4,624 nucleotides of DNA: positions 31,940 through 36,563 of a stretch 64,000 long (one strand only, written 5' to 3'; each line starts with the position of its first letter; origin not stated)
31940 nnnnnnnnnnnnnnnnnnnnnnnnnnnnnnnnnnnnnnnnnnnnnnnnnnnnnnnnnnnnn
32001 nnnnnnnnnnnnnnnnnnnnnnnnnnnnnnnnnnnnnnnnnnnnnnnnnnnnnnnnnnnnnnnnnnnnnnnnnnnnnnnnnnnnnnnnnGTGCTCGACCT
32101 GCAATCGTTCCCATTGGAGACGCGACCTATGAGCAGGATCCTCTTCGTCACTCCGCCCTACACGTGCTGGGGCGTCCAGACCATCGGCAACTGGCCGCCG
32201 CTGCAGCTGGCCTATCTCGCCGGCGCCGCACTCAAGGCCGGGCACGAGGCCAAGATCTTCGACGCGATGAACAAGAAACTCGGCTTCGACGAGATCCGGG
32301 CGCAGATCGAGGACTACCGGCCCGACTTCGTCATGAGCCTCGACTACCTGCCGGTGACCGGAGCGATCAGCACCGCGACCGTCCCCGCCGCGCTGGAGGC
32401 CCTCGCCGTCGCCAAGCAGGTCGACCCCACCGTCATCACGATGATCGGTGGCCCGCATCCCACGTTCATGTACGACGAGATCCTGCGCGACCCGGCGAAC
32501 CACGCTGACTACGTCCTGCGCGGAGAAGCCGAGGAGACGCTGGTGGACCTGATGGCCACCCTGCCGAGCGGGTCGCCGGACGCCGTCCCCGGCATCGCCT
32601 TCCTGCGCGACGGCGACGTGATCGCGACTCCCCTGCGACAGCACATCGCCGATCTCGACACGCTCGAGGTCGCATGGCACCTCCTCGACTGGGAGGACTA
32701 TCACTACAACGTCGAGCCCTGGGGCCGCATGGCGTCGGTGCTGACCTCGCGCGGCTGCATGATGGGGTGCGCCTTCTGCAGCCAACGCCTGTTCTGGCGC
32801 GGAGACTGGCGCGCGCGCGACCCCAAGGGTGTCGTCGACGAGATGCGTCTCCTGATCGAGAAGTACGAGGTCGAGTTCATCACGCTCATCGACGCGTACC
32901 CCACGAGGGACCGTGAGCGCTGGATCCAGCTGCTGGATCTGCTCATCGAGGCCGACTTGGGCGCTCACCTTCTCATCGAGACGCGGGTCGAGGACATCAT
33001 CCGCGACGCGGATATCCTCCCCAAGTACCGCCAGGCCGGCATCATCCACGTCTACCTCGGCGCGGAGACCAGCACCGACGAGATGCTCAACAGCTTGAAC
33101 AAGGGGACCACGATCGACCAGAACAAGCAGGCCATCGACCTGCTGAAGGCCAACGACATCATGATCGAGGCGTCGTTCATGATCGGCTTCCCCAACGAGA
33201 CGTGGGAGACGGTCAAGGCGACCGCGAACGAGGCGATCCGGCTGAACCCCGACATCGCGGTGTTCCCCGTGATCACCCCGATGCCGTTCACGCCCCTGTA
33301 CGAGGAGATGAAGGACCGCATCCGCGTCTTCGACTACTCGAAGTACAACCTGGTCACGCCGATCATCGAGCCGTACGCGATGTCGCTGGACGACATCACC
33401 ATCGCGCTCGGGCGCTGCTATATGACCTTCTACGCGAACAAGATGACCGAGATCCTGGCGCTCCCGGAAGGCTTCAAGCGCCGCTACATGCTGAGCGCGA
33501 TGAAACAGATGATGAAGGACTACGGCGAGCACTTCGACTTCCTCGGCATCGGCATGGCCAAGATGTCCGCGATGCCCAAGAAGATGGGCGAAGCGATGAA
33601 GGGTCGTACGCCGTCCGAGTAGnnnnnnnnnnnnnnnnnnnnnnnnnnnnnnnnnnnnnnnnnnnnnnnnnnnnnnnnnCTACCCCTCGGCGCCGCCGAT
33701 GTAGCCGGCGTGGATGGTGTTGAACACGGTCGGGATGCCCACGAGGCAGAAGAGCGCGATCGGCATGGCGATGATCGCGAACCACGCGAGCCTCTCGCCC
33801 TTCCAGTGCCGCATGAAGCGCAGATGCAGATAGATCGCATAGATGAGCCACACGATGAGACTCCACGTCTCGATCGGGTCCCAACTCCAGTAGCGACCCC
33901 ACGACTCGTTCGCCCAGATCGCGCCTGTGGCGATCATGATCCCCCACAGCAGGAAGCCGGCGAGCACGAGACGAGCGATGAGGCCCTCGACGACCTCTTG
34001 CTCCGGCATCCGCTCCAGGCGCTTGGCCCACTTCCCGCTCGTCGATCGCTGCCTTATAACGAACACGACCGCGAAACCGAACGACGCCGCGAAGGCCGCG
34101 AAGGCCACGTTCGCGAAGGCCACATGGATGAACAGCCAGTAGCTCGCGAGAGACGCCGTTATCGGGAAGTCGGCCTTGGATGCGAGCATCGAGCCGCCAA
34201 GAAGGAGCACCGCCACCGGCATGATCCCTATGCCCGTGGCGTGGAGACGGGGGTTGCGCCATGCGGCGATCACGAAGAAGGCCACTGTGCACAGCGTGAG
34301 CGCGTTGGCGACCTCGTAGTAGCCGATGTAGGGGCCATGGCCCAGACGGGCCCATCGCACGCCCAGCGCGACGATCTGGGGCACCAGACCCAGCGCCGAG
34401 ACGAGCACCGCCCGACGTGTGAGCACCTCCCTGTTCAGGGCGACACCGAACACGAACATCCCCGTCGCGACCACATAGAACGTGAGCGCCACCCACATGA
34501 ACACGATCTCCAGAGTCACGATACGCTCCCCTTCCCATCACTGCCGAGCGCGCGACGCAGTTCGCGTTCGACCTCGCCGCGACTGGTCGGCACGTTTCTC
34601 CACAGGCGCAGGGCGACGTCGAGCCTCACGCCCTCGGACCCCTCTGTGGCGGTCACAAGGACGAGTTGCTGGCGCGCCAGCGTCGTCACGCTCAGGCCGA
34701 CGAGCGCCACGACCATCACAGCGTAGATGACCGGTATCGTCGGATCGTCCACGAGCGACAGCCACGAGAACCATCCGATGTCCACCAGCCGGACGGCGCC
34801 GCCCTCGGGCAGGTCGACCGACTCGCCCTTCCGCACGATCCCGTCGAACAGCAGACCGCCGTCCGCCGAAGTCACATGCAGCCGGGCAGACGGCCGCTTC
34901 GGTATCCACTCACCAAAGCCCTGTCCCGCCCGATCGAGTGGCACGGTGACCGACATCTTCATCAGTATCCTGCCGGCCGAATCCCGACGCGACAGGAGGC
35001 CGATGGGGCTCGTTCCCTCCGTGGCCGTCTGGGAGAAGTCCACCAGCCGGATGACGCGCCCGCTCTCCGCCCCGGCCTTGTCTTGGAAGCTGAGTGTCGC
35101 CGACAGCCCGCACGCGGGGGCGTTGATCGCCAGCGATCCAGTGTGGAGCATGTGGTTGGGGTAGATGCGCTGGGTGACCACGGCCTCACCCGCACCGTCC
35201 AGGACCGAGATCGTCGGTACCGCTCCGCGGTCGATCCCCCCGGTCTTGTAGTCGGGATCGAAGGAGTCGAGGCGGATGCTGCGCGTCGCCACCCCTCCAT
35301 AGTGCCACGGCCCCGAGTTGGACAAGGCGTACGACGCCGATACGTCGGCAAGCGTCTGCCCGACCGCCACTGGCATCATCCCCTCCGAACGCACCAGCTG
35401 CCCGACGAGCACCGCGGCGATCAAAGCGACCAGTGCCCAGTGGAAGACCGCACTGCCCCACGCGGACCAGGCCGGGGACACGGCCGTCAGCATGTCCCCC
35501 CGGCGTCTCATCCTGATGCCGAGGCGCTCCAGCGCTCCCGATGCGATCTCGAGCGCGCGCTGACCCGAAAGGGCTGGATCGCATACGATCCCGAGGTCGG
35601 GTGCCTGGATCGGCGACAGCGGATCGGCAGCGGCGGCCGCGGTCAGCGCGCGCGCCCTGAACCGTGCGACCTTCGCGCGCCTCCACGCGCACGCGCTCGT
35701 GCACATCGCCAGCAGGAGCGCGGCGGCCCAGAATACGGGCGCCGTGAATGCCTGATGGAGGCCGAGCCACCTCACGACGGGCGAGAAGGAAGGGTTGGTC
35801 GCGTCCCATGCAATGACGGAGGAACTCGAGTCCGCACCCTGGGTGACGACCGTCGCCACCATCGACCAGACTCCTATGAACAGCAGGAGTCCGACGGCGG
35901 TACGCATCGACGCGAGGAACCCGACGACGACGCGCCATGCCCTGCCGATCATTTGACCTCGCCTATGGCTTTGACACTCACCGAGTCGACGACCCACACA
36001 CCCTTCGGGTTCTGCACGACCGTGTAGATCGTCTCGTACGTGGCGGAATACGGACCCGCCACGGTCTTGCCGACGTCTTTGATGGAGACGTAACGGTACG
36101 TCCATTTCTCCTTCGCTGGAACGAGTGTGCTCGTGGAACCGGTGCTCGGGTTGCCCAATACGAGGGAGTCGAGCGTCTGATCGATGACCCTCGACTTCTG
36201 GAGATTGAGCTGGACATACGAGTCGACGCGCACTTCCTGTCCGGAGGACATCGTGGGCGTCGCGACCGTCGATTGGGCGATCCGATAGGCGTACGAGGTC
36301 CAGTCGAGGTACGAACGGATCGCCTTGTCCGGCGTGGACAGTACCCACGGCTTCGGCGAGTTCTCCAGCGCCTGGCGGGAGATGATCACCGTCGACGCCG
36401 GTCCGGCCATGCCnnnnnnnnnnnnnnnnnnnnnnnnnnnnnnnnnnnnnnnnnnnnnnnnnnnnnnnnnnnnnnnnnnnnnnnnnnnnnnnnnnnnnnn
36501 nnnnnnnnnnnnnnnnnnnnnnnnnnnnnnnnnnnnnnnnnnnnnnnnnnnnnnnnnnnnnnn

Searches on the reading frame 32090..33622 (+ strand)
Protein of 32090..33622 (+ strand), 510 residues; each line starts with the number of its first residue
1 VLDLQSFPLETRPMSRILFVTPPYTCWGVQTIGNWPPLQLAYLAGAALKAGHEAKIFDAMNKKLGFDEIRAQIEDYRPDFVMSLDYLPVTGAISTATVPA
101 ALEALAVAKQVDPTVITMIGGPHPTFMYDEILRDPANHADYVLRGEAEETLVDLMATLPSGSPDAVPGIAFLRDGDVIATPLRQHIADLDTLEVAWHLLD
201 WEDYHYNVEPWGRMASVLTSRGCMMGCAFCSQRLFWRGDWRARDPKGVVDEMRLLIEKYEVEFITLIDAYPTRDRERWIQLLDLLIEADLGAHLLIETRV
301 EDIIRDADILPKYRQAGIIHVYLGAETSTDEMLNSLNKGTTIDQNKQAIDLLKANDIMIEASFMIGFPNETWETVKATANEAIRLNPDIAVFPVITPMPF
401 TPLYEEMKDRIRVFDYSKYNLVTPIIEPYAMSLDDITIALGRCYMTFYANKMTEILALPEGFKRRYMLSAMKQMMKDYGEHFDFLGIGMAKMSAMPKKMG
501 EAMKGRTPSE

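Call 8: search_protein_families(library=pfam, proteins=[window:32090-33622:+], max_evalue=0.01)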
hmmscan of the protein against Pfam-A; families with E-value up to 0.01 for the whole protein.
window:32090-33622:+ (510 aa): 2 families
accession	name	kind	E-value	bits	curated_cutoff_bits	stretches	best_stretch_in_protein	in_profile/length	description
PF04055.27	Radical_SAM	-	9.5e-23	81.6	29.5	1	218-381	2-165/166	Radical SAM superfamily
PF02310.24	B12-binding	-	3.9e-21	75.6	32.1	1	33-154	10-120/121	B12 binding domain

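Call 39: search_protein_families(library=ncbifam, proteins=[window:32090-33622:+], max_evalue=0.01)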
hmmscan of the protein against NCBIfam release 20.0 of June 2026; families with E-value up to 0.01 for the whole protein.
window:32090-33622:+ (510 aa): 31 families (the best 25 are shown)
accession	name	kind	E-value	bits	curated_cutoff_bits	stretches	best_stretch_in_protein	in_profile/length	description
TIGR02026.1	BchE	equivalog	1.2e-123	413.6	481.35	1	16-485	1-467/497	magnesium-protoporphyrin IX monomethyl ester anaerobic oxidative cyclase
TIGR04367.1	HpnR_B12_rSAM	equivalog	2e-36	125.5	650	1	36-435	21-400/490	hopanoid C-3 methylase HpnR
NF050148.1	rSAM_ApyD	equivalog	1.8e-35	122.5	750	1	35-420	23-407/645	RiPP biosynthesis radical SAM protein ApyD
TIGR04072.2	rSAM_ladder_B12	equivalog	1.2e-33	116.5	360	1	37-403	18-368/443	lipid biosynthesis B12-binding/radical SAM protein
TIGR03471.1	HpnJ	equivalog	1.6e-32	113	577.6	1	34-411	31-391/472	hopanoid biosynthesis associated radical SAM protein HpnJ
NF038361.1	rSAM_Sden_1168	equivalog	3e-31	108.6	575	1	14-378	62-444/560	Sden_1168 family B12-binding radical SAM P-methyltransferase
TIGR04385.1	B12_rSAM_cofa1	equivalog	8.7e-29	101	450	1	37-378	20-357/438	B12 lower ligand biosynthesis radical SAM protein BzaD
TIGR04479.1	bcpD_PhpK_rSAM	subfamily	4.5e-28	97.9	600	1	88-406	115-430/504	PhpK family radical SAM P-methyltransferase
TIGR04014.1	B12_SAM_MJ_0865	equivalog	1.1e-25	90.3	360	1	117-407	71-358/434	methyl-coenzyme M reductase glutamine C-methyltransferase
TIGR04295.1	B12_rSAM_oligo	hypoth_equivalog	1.3e-24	86.7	400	1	19-355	4-331/422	TIGR04295 family B12-binding domain-containing radical SAM protein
TIGR03975.1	rSAM_ocin_1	subfamily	1.6e-24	86.4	281.85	1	95-376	135-421/606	RiPP maturation radical SAM C-methyltransferase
TIGR04013.1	B12_SAM_MJ_1487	hypoth_equivalog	3.5e-24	85.4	251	1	94-407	52-357/382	TIGR04013 family B12-binding domain/radical SAM domain-containing protein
NF040546.1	rSAM_CUAEP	equivalog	2.2e-15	56.3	500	1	92-376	56-329/468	CUAEP/CCAEP-tail radical SAM (seleno)protein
TIGR04190.1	B12_SAM_Ta0216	equivalog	3e-14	52.5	500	1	101-381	96-390/554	TIGR04190 family B12-binding domain/radical SAM domain protein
NF040542.1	rSAM_RCCLKC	equivalog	1.6e-13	50.6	450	1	108-368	72-333/423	arsinothricin biosynthesis radical SAM protein ArsL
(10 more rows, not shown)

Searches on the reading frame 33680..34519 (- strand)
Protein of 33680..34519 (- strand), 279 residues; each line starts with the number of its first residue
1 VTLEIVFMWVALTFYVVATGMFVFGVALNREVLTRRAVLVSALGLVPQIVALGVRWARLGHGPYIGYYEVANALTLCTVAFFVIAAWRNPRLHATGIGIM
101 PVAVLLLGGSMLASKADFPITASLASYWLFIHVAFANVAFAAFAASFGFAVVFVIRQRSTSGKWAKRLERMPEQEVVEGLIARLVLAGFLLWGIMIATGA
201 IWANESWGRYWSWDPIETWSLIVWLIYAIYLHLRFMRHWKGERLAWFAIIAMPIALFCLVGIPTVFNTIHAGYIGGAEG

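Call 8: search_protein_families(library=pfam, proteins=[window:33680-34519:-], max_evalue=0.01)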
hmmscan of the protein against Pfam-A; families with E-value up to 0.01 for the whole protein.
window:33680-34519:- (279 aa): 1 family
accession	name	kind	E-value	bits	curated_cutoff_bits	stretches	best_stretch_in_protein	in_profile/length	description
PF01578.25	Cytochrom_C_asm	-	4.7e-35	121.6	29.9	1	67-270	4-212/212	Cytochrome C assembly protein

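Call 39: search_protein_families(library=ncbifam, proteins=[window:33680-34519:-], max_evalue=0.01)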
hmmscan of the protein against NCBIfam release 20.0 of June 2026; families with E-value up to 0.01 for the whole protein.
window:33680-34519:- (279 aa): 4 families
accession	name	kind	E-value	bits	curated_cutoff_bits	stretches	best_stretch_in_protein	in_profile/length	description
TIGR03144.1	cytochr_II_ccsB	equivalog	1.5e-51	175.6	187.6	1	42-271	3-250/252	c-type cytochrome biogenesis protein CcsB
NF007691.0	PRK10369.1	subfamily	0.0002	20.2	394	1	183-265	211-295/573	heme lyase NrfEFG subunit NrfE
TIGR00353.1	nrfE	subfamily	0.00031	19.8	569.05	1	181-262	155-238/578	heme lyase CcmF/NrfE family subunit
TIGR01191.1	ccmC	subfamily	0.0043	17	186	1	188-247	56-117/184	heme ABC transporter permease CcmC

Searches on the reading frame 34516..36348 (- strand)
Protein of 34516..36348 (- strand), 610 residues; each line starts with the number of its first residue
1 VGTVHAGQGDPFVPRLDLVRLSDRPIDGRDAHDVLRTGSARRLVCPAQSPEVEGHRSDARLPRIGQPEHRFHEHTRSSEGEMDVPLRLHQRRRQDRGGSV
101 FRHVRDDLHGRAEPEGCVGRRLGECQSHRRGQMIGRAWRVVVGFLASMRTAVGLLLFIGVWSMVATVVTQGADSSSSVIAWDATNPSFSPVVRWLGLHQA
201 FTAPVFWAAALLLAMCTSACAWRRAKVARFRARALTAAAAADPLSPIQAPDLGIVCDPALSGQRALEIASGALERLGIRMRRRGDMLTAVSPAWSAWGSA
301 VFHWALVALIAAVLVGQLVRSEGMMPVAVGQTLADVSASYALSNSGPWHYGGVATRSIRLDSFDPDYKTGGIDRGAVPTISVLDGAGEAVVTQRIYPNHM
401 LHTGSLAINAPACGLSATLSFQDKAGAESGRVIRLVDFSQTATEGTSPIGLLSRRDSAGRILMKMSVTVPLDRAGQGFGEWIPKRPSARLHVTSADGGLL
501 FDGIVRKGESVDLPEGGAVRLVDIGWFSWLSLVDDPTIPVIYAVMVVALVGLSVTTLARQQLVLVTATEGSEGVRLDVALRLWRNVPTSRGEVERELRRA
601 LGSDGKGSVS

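Call 8: search_protein_families(library=pfam, proteins=[window:34516-36348:-], max_evalue=0.01)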
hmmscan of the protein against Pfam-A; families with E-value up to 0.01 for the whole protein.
window:34516-36348:- (610 aa): 1 family
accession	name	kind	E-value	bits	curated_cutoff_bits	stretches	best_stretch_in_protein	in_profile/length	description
PF05140.19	ResB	-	7e-30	104.7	24.6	1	148-433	1-286/486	ResB-like family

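Call 39: search_protein_families(library=ncbifam, proteins=[window:34516-36348:-], max_evalue=0.01)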
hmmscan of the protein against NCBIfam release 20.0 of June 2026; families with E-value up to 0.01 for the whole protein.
window:34516-36348:- (610 aa): 0 families

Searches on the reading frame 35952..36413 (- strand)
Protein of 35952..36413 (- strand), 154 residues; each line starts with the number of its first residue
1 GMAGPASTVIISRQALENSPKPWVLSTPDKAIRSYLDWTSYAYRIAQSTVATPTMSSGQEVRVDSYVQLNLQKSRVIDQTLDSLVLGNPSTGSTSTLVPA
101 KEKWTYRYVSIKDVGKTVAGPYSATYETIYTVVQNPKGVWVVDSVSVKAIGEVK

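Call 93: search_solved_structures(query=A4, max_evalue=5)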
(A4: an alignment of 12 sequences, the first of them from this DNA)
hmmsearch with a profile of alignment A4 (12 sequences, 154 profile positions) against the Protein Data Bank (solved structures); distinct sequences matched with E-value up to 5: 1.
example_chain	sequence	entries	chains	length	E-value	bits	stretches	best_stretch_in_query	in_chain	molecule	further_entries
3i26_A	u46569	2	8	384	0.89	12.3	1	97-148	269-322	Hemagglutinin-esterase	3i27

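Call 94: search_protein_families(library=pfam, alignment_id=A4, max_evalue=1)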
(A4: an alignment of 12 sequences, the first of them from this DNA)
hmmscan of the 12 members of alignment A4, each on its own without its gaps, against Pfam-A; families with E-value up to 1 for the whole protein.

A. member 1, seq(154 aa): 0 families

B. families by the number of members that match (of 12 scanned): 4 families
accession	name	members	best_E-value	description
PF03816.19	LytR_cpsA_psr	2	0.13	LytR_cpsA_psr family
PF16693.10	Yop-YscD_ppl_1st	1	0.054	YscD/CdsD-like Bon-like domain 1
PF24376.1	DUF7532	1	0.18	Family of unknown function (DUF7532)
PF22819.2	TcaA_5th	1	0.23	TcaA protein NTF2-like domain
